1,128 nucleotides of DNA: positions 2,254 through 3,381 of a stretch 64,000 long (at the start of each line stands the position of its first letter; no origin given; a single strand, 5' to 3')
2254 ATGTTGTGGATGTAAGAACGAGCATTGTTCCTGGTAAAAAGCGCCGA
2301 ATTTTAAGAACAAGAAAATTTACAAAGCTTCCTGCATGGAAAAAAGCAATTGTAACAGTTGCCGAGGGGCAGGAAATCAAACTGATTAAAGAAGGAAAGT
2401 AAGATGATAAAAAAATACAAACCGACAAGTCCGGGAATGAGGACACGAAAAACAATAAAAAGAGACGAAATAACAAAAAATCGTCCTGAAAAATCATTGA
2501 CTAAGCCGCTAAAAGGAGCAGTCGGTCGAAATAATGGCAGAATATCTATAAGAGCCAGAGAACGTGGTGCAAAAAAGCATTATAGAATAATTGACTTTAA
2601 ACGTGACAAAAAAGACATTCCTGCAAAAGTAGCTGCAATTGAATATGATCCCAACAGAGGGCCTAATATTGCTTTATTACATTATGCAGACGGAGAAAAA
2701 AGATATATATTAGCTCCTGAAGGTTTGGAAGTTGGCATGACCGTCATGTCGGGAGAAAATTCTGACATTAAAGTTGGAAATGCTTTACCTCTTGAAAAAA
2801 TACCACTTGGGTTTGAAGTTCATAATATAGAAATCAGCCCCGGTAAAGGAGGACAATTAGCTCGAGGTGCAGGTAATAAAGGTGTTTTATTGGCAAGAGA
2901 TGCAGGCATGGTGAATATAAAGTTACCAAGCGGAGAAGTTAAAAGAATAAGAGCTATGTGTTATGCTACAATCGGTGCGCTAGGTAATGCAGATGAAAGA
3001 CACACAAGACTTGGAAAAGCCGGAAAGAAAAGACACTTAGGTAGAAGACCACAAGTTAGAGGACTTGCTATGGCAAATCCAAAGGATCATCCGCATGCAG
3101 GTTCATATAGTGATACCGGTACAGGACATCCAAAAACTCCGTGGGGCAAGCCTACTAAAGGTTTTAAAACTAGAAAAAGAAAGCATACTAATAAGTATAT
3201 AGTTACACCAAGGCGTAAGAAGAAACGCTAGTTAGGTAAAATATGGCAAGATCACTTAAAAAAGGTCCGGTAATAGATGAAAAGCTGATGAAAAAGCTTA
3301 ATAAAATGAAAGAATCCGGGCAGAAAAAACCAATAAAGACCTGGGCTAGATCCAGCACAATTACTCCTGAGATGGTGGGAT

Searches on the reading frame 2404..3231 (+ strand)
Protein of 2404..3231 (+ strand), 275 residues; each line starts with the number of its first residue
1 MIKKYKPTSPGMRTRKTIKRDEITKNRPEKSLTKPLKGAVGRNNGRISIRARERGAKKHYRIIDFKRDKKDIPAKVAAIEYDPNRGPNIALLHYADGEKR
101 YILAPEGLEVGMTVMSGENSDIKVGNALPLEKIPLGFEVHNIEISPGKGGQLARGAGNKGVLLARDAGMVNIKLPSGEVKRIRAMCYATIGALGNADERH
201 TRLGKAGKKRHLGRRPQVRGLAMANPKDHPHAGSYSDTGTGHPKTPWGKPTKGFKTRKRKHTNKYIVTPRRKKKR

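Call 75: search_protein_families(library=pfam, proteins=[window:2404-3231:+], max_evalue=0.001)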
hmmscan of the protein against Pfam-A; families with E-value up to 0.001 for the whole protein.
window:2404-3231:+ (275 aa): 2 families
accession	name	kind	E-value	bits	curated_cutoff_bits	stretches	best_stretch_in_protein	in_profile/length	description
PF03947.24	Ribosomal_L2_C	-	5.2e-43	146.6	33.7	1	123-248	1-126/126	Ribosomal Proteins L2, C-terminal domain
PF00181.30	Ribosomal_L2_N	-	2.9e-33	114.2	23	1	41-116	1-77/77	Ribosomal Proteins L2, RNA binding N-terminal domain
